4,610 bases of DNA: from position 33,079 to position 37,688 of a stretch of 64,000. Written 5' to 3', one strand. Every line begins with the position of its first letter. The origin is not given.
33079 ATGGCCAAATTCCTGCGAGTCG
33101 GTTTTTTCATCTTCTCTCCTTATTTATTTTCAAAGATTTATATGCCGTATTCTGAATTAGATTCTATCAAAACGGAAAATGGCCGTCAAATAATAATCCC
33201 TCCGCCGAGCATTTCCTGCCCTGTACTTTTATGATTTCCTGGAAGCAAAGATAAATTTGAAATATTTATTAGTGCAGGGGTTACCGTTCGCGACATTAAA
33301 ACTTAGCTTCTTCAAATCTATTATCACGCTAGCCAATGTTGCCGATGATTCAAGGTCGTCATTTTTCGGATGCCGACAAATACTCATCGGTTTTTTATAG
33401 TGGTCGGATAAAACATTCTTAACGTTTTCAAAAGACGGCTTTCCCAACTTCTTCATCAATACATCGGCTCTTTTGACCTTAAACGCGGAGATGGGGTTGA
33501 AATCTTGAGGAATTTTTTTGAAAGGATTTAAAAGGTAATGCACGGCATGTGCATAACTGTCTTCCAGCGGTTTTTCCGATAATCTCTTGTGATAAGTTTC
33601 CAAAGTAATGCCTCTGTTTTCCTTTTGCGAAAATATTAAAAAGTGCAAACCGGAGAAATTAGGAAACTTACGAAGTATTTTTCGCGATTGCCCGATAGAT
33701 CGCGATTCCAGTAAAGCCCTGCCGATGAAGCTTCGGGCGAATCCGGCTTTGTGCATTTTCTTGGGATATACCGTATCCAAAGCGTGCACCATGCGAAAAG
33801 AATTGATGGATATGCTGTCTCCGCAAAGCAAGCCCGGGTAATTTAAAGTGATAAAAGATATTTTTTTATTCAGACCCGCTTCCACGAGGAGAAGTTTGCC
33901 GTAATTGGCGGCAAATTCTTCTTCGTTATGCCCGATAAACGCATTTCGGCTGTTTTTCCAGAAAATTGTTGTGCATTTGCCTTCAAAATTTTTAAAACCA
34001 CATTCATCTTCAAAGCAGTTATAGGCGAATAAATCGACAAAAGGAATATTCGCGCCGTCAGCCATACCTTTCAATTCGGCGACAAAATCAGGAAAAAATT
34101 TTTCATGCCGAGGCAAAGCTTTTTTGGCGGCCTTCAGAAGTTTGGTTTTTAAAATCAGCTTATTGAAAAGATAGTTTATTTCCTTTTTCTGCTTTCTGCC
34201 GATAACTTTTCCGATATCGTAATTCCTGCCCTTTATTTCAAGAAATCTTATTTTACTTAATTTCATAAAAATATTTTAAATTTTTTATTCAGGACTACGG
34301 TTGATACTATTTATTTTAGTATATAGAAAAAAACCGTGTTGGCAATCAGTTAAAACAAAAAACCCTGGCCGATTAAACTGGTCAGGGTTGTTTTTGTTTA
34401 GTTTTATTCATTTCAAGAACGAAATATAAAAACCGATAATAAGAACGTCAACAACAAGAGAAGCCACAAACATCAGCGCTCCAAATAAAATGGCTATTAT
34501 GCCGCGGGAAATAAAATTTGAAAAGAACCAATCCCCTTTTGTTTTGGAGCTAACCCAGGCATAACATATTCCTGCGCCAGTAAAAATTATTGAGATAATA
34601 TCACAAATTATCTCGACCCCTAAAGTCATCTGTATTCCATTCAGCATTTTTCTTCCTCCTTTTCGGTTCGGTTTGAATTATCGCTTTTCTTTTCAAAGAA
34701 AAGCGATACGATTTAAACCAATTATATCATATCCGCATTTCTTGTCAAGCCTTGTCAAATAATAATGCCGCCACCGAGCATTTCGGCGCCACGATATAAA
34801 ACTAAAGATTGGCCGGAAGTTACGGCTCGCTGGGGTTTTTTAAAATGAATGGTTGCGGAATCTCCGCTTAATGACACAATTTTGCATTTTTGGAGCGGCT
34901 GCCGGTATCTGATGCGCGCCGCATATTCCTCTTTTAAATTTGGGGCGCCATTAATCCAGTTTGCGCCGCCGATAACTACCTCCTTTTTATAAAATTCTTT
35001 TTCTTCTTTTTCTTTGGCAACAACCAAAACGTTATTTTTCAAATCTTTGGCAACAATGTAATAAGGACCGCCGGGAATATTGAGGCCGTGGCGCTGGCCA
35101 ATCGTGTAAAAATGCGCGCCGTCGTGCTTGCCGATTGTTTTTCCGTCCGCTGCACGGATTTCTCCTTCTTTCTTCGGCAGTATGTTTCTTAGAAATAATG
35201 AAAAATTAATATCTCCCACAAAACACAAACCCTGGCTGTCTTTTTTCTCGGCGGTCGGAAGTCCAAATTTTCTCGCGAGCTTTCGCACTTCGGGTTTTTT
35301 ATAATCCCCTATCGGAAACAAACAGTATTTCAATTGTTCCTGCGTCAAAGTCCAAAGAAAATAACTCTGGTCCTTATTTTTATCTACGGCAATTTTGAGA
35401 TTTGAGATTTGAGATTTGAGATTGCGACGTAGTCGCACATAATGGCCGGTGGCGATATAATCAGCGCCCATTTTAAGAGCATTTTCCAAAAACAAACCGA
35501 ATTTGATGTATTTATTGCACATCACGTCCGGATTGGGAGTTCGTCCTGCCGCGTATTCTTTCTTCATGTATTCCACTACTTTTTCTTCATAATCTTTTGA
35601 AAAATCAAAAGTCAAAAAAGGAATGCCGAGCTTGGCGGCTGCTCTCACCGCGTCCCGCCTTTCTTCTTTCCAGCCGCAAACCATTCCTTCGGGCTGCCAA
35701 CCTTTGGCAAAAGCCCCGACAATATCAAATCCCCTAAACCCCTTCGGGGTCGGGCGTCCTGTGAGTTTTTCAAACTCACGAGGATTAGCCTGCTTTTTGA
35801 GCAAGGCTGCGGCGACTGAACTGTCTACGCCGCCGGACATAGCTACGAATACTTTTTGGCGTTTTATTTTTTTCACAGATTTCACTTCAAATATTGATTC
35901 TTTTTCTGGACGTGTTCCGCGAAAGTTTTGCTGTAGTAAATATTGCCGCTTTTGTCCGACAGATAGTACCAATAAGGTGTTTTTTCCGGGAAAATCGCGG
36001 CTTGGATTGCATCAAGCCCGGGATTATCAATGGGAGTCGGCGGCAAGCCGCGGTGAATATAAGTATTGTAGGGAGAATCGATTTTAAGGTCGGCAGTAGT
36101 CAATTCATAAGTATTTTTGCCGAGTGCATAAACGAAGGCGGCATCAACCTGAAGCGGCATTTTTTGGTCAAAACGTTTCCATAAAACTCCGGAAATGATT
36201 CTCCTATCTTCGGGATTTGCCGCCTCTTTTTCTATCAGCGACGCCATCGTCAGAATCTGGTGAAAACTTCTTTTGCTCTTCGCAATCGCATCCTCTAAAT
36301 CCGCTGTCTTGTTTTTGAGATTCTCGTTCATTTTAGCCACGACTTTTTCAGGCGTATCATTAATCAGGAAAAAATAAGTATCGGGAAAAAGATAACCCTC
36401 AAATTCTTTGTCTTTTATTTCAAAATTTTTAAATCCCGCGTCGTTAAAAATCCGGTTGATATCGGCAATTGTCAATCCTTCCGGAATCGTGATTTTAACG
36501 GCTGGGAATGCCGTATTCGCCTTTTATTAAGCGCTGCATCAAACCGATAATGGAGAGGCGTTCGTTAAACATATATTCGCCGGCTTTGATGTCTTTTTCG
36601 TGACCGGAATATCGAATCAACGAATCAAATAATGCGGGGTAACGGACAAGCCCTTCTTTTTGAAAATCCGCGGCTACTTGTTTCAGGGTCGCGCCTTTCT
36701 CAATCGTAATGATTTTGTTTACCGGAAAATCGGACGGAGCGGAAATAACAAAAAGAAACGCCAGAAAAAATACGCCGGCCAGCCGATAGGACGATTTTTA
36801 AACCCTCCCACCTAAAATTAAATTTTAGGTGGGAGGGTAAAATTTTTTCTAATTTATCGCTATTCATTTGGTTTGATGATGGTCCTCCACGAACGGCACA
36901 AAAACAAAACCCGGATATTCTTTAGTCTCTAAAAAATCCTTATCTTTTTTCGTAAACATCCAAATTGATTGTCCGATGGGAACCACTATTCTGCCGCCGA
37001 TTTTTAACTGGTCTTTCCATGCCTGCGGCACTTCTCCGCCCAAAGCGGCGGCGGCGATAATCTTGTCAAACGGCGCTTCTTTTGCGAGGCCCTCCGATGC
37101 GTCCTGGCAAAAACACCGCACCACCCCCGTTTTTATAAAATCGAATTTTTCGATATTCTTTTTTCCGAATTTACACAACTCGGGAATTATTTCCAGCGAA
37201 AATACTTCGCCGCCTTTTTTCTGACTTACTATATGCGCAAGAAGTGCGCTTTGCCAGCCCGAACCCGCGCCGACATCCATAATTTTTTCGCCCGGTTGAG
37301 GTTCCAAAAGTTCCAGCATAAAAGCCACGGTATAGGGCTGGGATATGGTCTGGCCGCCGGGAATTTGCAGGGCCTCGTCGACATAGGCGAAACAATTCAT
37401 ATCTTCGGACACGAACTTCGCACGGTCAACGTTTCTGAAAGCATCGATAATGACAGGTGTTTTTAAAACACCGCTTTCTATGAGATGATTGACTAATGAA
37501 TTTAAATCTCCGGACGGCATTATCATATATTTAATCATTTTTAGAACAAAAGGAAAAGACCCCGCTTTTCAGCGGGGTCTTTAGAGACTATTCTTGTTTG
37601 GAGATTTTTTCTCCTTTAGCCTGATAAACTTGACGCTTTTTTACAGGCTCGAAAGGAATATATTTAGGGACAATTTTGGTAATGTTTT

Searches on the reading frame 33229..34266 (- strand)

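Call 4: search_protein_families(library=pfam, proteins=[window:33229-34266:-], max_evalue=0.1)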
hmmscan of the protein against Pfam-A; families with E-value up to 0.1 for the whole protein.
window:33229-34266:- (345 aa): 1 family
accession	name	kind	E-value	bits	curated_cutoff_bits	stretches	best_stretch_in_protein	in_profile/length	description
PF03417.21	AAT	-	1.2e-21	77.9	23.2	1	103-330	1-223/225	Acyl-coenzyme A:6-aminopenicillanic acid acyl-transferase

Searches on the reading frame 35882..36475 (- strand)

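Call 26: search_protein_families(library=pfam, proteins=[window:35882-36475:-], max_evalue=0.001)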
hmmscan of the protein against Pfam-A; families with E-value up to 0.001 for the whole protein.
window:35882-36475:- (197 aa): 1 family
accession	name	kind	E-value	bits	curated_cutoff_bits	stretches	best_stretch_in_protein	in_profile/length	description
PF02618.21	YceG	-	2.9e-60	204.5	32.4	1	3-193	79-274/275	YceG-like family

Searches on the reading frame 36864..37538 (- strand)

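Call 19: search_protein_families(library=pfam, proteins=[window:36864-37538:-], max_evalue=0.001)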
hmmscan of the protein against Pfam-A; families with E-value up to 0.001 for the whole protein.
window:36864-37538:- (224 aa): 4 families
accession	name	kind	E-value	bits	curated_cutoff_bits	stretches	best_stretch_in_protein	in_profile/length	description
PF01135.25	PCMT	-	7.8e-51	173.3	20.3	1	13-219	4-208/210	Protein-L-isoaspartate(D-aspartate) O-methyltransferase (PCMT)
PF13847.12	Methyltransf_31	-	9.7e-07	29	27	1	82-172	3-85/145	Methyltransferase domain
PF13649.12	Methyltransf_25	-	0.00018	22.6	27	1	86-167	1-75/97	Methyltransferase domain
PF01189.24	Methyltr_RsmB-F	-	0.00051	20.2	27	1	77-163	3-86/199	16S rRNA methyltransferase RsmB/F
